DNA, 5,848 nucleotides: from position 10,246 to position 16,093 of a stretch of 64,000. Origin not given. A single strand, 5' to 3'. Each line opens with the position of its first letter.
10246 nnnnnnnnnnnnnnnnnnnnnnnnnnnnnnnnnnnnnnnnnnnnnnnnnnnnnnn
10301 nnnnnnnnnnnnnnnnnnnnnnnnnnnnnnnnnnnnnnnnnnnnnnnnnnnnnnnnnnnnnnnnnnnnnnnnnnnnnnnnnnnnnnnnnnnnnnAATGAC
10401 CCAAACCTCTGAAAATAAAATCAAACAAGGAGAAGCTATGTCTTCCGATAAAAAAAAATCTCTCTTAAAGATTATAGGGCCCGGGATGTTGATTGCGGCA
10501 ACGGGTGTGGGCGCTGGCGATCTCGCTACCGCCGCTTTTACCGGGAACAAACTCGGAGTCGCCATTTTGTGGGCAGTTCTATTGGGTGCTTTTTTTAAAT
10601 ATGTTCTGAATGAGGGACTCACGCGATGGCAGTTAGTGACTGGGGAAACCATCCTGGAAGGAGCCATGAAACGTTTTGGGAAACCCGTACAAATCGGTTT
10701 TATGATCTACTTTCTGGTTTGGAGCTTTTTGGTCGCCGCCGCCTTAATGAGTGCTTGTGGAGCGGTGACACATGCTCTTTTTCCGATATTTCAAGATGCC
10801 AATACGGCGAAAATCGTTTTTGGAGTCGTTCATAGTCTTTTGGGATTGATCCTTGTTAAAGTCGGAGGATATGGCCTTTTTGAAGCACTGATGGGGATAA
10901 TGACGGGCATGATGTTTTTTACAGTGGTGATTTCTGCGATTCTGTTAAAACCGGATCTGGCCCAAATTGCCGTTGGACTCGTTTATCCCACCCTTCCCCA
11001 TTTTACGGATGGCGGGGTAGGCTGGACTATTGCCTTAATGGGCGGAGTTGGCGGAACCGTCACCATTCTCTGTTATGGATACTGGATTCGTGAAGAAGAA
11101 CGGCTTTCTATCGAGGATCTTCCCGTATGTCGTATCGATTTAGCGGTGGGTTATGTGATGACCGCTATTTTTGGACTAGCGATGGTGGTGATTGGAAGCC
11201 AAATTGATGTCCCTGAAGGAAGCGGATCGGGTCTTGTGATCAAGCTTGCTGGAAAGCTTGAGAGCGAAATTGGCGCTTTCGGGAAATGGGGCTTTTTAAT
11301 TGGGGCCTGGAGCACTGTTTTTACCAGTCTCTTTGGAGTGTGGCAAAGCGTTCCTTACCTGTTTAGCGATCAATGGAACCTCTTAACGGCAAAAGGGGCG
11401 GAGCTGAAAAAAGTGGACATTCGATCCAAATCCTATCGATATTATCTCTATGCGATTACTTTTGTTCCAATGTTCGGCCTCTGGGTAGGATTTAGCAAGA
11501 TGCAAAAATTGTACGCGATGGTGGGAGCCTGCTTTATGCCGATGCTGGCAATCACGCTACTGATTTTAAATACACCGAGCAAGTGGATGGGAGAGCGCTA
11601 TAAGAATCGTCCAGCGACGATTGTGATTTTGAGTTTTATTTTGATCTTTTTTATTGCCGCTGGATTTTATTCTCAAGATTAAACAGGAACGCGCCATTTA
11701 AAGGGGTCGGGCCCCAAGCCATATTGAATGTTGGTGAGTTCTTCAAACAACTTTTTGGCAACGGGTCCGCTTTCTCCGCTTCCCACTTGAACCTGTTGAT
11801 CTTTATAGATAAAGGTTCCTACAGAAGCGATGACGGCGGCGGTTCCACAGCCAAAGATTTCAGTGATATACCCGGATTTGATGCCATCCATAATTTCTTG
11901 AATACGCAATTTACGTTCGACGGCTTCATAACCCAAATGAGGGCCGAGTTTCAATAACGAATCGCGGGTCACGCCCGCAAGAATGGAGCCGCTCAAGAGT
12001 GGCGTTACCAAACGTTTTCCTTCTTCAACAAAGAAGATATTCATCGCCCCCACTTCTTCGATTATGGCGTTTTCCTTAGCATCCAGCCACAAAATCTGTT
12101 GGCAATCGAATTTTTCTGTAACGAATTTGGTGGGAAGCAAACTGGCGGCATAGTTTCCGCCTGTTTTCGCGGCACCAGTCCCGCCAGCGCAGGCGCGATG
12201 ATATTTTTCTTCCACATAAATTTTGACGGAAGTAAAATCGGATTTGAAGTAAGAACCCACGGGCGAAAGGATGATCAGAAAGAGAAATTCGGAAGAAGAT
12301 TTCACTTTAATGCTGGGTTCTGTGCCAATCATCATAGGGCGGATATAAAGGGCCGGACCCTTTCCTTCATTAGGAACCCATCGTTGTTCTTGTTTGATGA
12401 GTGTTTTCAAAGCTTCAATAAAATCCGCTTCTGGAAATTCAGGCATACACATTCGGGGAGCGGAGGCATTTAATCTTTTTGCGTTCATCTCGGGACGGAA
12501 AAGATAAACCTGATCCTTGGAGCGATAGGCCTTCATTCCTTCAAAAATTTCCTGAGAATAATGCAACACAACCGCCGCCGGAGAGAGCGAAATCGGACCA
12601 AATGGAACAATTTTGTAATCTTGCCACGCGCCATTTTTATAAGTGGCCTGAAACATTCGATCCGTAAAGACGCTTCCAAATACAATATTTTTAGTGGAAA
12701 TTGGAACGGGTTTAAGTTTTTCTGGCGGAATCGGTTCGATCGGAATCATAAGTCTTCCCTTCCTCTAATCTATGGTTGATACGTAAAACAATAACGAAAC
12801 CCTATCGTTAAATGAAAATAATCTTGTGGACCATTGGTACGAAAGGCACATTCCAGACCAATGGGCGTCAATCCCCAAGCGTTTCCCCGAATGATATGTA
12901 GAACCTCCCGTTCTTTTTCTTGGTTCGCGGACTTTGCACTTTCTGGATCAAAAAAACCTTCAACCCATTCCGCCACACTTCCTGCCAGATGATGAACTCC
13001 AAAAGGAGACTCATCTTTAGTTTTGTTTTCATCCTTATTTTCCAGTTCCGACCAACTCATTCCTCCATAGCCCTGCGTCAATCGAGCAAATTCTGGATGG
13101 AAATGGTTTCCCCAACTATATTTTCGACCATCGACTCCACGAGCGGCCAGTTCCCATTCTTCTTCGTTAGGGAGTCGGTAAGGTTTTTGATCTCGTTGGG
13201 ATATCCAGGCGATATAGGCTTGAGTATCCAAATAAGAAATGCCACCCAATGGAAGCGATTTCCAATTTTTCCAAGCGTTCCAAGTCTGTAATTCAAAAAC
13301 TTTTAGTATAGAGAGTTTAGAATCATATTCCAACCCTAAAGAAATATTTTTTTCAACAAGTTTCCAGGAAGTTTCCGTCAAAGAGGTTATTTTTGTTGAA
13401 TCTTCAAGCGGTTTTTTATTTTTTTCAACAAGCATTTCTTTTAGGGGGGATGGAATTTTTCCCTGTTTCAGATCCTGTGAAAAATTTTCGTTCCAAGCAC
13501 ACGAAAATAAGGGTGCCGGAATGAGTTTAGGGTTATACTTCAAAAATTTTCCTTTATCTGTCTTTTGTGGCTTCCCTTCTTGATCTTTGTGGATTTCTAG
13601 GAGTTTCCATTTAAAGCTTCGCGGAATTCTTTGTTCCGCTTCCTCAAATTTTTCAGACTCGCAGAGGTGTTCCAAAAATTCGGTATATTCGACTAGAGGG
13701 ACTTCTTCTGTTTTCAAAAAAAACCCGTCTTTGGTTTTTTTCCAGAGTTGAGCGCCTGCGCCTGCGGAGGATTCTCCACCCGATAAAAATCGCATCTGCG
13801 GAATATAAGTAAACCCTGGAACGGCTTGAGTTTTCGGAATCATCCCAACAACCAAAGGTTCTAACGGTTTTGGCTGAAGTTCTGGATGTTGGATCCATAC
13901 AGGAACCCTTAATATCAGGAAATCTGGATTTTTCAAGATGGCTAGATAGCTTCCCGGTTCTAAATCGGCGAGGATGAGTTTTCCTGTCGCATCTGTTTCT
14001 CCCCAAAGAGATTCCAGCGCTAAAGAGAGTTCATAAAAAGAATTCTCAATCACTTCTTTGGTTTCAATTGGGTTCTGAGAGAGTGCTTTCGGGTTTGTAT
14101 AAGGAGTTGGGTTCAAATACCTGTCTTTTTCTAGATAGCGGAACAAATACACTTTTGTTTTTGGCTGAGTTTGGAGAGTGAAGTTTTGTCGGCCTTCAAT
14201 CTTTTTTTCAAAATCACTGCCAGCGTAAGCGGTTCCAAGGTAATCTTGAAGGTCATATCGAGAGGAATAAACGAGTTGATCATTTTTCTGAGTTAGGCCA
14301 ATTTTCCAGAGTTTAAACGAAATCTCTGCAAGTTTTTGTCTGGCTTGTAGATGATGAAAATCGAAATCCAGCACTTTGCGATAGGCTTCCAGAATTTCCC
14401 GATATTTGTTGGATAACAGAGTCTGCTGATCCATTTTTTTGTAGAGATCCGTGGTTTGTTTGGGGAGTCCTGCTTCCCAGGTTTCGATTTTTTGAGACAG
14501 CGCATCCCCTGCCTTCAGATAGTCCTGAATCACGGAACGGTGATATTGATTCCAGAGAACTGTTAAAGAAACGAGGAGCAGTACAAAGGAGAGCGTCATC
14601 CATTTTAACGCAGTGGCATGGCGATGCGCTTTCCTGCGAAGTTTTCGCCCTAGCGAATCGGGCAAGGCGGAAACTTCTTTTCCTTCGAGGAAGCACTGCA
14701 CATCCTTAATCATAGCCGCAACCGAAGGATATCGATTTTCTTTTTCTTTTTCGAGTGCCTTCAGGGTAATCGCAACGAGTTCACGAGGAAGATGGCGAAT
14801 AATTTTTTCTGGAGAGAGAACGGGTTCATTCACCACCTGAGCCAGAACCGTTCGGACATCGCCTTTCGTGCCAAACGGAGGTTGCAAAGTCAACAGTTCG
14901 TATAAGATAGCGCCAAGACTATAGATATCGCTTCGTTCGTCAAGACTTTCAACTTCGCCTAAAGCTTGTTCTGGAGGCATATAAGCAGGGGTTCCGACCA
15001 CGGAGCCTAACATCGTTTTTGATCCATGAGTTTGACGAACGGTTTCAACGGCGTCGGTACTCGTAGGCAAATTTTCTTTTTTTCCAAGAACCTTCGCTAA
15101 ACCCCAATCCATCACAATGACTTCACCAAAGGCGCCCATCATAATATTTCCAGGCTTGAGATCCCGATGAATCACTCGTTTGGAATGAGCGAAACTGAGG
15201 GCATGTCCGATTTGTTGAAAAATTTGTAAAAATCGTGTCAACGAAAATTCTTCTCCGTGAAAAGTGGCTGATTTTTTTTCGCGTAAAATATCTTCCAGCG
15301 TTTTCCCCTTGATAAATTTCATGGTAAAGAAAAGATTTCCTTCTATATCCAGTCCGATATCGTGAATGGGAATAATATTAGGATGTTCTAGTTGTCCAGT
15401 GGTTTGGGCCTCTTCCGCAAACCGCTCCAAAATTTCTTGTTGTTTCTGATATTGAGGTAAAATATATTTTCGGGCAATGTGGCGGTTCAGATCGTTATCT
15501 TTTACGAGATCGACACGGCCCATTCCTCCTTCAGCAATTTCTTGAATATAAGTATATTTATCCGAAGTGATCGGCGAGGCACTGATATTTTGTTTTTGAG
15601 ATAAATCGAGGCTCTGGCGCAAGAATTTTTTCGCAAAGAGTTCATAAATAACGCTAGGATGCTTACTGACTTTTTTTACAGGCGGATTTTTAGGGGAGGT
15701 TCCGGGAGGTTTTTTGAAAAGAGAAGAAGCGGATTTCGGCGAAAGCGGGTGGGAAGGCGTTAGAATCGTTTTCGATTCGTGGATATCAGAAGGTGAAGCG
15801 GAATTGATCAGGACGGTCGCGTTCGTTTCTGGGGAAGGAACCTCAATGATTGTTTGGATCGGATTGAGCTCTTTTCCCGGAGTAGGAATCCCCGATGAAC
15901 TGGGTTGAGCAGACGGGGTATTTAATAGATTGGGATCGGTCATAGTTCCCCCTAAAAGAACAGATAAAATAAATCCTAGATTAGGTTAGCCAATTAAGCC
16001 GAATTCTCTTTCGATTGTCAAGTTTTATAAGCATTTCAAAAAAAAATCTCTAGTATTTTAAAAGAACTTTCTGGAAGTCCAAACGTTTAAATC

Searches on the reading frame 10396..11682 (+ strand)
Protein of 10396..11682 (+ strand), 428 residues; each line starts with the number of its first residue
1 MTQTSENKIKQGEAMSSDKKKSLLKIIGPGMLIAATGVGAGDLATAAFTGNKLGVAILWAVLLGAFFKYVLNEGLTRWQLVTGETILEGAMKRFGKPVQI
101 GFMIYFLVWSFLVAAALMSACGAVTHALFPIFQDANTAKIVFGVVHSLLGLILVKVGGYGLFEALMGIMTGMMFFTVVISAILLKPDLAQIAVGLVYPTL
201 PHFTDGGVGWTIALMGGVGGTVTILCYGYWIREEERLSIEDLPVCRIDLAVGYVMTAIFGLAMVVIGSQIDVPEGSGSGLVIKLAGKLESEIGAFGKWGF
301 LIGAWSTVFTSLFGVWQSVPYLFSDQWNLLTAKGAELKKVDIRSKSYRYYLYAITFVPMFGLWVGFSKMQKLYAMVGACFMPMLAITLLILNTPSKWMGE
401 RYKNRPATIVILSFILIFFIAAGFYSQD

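Call 45: search_protein_families(library=pfam, proteins=[window:10396-11682:+], max_evalue=0.00001)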
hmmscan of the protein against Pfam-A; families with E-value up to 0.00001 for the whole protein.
window:10396-11682:+ (428 aa): 1 family
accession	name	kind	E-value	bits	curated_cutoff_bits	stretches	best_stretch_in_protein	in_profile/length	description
PF01566.24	Nramp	-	2.3e-26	93.1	29.8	1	44-400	2-352/357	Natural resistance-associated macrophage protein-like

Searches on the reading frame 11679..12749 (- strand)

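Call 45: search_protein_families(library=pfam, proteins=[window:11679-12749:-], max_evalue=0.00001)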
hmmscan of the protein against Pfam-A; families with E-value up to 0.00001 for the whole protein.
window:11679-12749:- (356 aa): 1 family
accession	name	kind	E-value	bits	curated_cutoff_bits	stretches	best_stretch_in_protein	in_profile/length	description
PF01063.24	Aminotran_4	-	3.5e-25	89.6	28.5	1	68-310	2-220/223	Amino-transferase class IV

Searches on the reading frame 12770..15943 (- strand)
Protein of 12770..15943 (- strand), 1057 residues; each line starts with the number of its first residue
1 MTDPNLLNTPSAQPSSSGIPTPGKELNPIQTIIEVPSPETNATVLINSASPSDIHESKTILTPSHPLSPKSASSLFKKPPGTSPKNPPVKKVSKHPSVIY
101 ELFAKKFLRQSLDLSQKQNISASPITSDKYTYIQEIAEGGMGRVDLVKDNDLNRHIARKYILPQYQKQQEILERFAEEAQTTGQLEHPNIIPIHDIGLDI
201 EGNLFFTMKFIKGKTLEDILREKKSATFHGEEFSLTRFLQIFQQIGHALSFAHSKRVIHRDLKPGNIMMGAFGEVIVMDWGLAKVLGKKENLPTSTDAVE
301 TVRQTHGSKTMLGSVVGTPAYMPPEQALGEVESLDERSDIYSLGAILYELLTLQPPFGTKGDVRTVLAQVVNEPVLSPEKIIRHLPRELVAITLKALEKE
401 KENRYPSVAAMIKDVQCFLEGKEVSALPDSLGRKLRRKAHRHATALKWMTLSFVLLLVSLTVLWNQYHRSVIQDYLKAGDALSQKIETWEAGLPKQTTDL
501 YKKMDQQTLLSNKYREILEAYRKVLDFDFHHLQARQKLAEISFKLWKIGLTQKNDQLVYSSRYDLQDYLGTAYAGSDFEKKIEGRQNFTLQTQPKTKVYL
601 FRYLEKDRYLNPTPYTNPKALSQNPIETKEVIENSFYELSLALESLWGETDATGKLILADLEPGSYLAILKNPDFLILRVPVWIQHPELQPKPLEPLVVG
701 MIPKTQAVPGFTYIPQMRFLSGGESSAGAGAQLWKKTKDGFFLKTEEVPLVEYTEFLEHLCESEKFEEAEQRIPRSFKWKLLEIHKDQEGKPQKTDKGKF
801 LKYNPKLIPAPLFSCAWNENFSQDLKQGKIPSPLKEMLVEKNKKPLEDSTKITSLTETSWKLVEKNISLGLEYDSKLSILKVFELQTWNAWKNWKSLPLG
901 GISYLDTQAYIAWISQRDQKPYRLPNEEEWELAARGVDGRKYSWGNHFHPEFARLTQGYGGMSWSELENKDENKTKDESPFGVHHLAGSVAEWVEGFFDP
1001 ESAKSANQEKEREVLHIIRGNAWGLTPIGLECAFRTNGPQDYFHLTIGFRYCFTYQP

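Call 19: search_protein_families(library=pfam, proteins=[window:12770-15943:-])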
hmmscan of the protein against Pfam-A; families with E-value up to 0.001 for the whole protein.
window:12770-15943:- (1057 aa): 4 families
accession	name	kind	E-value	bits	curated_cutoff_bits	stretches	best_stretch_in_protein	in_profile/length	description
PF00069.31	Pkinase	-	4.5e-39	134.9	31.7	1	130-405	1-252/263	Protein kinase domain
PF03781.23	FGE-sulfatase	-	3.8e-26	92.7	23.3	1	772-1050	61-252/255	Sulfatase-modifying factor enzyme 1-like domain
PF07714.23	PK_Tyr_Ser-Thr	-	1.3e-23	84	23.1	1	133-410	4-253/258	Protein tyrosine and serine/threonine kinase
PF03109.22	ABC1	-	0.0007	19.2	22.9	0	174-290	119-221/244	ABC1 atypical kinase-like domain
